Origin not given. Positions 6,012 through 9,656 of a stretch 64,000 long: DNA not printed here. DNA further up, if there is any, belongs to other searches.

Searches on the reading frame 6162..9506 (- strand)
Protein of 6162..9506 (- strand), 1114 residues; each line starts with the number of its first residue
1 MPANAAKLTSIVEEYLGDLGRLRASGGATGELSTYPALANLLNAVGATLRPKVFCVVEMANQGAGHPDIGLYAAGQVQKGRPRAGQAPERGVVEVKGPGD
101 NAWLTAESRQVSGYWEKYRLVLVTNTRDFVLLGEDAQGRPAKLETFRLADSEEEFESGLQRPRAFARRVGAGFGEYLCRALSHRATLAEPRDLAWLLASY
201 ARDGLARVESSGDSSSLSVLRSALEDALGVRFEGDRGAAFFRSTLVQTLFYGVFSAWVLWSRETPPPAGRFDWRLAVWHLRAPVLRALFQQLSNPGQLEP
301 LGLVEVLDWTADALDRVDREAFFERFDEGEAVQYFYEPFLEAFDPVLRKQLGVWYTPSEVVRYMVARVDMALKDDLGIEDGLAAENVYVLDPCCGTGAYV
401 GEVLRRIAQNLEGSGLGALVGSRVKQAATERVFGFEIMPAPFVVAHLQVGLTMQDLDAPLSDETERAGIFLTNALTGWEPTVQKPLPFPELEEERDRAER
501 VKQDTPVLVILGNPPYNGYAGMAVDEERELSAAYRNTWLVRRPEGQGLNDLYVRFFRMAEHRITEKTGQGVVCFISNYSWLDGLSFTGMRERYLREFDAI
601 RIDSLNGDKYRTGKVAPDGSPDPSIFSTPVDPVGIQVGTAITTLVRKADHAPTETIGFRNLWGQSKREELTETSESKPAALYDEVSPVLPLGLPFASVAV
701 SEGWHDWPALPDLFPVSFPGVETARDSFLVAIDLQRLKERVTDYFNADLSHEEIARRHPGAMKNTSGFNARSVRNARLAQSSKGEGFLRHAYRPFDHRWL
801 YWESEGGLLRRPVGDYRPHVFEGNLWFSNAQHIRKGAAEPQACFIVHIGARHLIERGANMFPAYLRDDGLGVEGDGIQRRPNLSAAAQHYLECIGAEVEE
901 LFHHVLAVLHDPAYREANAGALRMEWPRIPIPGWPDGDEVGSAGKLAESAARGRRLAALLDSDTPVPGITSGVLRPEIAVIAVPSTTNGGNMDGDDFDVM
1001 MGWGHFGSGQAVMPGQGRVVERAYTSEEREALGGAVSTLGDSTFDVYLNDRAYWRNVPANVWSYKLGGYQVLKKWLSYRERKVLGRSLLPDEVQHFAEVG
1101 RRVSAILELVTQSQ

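Call 46: search_protein_families(library=pfam, proteins=[window:6162-9506:-], max_evalue=0.0001)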
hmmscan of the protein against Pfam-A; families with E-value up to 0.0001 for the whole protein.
window:6162-9506:- (1114 aa): 3 families
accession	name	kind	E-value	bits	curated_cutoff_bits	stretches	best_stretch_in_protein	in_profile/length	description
PF18135.7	Type_ISP_C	-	4.5e-40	138.2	25.9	1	712-1096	1-330/342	Type ISP C-terminal specificity domain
PF02384.22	N6_Mtase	-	1.1e-07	31.9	20.4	1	335-518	9-137/311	N-6 DNA Methylase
PF07669.17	Eco57I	-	2.7e-05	24.8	25.3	1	508-605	76-165/171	Eco57I restriction-modification methylase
